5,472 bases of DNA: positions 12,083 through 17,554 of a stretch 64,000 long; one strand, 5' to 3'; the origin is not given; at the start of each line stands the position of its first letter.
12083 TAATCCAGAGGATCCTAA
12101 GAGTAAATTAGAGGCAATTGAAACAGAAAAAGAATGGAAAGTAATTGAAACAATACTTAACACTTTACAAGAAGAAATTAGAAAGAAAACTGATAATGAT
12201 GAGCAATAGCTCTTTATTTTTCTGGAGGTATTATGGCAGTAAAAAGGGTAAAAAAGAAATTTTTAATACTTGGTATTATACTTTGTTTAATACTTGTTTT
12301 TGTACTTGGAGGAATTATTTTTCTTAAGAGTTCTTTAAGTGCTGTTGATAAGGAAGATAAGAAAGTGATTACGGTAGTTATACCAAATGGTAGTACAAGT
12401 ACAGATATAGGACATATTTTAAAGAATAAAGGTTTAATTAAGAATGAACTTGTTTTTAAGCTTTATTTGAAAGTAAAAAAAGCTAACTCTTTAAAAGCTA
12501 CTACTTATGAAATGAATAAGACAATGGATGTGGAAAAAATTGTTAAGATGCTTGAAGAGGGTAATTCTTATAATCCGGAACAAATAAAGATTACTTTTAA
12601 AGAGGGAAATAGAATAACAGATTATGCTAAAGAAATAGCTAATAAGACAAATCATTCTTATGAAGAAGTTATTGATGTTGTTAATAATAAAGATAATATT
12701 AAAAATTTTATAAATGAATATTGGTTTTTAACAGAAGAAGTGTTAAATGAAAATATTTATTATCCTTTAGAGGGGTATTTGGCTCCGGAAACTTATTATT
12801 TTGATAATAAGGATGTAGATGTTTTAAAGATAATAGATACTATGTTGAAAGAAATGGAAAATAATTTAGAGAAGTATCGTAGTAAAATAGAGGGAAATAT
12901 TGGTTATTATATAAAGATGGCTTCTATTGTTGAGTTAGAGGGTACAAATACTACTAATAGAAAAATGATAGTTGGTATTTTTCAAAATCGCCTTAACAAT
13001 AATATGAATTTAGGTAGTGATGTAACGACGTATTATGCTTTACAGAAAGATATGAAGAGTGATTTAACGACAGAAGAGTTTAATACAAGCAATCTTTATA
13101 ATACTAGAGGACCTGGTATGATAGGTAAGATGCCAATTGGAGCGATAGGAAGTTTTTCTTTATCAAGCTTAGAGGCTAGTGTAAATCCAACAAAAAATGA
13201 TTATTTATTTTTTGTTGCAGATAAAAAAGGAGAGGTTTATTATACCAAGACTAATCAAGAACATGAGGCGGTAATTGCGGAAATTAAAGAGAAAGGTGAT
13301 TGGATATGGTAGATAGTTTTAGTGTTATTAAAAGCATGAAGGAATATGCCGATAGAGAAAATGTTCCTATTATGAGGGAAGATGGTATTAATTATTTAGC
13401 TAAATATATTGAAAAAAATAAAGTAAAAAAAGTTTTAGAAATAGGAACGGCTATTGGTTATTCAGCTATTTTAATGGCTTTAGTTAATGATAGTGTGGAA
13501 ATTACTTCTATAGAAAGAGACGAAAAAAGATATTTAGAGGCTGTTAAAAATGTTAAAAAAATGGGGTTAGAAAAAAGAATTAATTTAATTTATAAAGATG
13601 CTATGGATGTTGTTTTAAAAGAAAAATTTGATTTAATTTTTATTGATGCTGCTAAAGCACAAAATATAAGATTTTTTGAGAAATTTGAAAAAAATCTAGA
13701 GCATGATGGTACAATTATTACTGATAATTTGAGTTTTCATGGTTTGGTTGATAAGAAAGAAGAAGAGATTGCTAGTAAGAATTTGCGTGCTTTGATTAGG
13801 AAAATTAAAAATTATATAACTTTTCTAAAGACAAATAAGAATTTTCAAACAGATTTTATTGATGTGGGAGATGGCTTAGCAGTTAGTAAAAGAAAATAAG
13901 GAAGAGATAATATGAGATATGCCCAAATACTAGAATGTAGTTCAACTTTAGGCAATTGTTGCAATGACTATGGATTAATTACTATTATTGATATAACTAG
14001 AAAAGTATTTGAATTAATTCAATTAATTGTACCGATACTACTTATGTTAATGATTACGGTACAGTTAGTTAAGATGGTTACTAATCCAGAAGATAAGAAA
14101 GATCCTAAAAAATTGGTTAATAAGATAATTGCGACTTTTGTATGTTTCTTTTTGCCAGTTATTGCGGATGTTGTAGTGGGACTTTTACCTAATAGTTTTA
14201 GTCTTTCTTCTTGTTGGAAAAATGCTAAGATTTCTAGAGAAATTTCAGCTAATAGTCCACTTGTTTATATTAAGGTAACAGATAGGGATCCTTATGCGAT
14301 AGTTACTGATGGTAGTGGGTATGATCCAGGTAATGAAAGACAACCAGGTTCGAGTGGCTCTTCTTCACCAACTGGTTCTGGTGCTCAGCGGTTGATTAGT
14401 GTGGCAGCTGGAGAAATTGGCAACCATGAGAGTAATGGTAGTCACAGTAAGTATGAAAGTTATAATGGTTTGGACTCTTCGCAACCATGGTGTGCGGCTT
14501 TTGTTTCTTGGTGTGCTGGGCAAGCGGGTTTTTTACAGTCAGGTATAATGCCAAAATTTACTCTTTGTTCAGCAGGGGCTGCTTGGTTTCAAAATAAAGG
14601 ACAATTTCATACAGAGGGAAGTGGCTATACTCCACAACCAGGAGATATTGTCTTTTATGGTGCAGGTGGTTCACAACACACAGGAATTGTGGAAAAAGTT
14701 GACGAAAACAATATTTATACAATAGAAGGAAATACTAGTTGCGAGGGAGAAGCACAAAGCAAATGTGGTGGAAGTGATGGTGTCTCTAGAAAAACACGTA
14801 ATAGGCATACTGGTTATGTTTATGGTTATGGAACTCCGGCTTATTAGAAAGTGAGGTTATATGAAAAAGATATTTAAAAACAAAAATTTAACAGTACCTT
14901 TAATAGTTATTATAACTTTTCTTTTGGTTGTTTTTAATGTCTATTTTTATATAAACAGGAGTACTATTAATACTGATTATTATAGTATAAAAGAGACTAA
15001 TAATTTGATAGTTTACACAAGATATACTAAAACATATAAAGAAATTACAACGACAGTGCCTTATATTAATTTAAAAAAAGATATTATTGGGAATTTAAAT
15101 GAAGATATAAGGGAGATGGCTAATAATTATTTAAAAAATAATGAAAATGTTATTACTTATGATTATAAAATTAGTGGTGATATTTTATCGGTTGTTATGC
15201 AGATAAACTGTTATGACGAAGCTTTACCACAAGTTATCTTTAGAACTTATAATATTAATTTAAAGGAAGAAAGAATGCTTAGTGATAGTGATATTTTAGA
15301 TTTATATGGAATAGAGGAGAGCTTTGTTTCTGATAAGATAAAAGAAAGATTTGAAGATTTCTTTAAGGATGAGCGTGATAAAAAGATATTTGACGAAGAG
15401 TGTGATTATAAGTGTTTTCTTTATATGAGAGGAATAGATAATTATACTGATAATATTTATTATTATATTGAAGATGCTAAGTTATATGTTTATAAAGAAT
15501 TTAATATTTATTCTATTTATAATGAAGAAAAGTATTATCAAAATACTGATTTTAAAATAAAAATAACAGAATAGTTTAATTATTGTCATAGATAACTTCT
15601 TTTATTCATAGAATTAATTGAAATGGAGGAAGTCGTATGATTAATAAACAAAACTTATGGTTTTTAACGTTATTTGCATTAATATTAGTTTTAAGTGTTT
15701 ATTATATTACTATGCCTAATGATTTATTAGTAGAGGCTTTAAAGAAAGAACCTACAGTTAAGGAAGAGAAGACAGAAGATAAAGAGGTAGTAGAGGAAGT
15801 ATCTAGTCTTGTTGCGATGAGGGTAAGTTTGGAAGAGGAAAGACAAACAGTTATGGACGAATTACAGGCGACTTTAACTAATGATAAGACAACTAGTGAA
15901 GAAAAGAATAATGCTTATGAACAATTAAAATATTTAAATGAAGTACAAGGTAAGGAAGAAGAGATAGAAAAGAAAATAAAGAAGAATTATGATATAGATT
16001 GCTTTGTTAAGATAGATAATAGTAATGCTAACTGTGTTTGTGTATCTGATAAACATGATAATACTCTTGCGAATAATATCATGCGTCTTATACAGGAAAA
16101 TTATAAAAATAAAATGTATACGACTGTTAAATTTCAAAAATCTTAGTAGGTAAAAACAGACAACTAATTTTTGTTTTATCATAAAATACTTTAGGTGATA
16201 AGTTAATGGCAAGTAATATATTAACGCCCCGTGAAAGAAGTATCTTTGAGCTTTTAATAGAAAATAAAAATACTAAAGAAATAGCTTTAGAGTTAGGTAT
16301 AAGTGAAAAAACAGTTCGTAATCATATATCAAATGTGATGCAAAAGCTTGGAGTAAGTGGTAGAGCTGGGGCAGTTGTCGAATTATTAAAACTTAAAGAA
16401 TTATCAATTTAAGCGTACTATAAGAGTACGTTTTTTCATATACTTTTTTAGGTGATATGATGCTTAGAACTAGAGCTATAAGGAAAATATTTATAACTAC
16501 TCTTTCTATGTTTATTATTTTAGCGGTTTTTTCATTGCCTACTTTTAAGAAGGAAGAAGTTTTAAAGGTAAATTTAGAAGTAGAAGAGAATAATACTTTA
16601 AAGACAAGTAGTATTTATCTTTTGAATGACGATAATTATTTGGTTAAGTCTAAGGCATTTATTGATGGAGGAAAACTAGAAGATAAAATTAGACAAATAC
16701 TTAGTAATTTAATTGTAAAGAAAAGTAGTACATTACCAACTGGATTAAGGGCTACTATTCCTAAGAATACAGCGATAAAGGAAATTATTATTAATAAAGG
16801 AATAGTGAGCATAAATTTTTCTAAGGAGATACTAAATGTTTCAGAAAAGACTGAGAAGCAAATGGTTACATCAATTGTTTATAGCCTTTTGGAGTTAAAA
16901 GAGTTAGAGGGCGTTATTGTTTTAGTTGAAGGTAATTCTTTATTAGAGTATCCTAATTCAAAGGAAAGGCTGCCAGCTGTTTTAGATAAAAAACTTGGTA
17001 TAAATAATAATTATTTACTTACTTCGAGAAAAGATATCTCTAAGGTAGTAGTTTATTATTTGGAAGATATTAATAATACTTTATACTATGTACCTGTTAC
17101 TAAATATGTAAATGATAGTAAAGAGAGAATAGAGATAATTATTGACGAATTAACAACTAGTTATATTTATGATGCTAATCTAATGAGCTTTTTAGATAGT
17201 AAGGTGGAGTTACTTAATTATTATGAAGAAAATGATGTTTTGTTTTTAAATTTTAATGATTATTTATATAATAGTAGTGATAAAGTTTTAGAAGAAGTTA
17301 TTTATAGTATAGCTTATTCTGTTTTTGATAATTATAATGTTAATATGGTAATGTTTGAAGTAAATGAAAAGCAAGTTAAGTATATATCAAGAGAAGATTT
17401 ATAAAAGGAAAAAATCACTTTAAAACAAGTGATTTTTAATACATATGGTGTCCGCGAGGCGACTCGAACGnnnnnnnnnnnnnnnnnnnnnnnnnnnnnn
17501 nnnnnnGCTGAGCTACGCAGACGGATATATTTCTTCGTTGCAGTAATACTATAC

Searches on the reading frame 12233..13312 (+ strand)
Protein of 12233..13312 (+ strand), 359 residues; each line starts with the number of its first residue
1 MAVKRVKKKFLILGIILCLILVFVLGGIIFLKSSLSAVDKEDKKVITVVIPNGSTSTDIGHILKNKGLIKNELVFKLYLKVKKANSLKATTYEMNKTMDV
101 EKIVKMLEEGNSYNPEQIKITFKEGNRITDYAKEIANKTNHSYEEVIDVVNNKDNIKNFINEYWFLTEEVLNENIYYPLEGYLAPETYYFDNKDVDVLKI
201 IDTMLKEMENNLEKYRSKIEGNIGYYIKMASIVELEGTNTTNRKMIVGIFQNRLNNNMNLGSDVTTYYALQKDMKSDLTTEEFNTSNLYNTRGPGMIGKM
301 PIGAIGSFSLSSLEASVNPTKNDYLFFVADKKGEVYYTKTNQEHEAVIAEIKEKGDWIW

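Call 69: search_protein_families(library=pfam, proteins=[window:12233-13312:+], max_evalue=0.00001)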
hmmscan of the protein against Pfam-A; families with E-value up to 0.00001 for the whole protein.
window:12233-13312:+ (359 aa): 1 family
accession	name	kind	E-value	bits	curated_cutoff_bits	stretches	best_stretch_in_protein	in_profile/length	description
PF02618.21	YceG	-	1e-61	209.3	32.4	1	48-349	1-274/275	YceG-like family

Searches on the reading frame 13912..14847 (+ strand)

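Call 60: search_protein_families(library=pfam, proteins=[window:13912-14847:+], max_evalue=0.001)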
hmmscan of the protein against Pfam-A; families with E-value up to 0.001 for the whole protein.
window:13912-14847:+ (311 aa): 2 families
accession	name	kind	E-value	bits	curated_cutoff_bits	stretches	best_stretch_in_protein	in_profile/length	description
PF05257.22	CHAP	-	8.2e-16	58.7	26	1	189-274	4-81/81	CHAP domain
PF18895.5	T4SS_pilin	-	3.6e-08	33.8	26.6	1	27-88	7-71/71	Type IV secretion system pilin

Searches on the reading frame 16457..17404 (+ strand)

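Call 60: search_protein_families(library=pfam, proteins=[window:16457-17404:+], max_evalue=0.001)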
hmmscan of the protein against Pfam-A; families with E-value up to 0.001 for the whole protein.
window:16457-17404:+ (315 aa): 1 family
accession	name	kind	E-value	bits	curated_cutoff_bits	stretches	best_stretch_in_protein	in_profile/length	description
PF10646.14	Germane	-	2.7e-26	92.9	23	2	53-162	2-116/117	Sporulation and spore germination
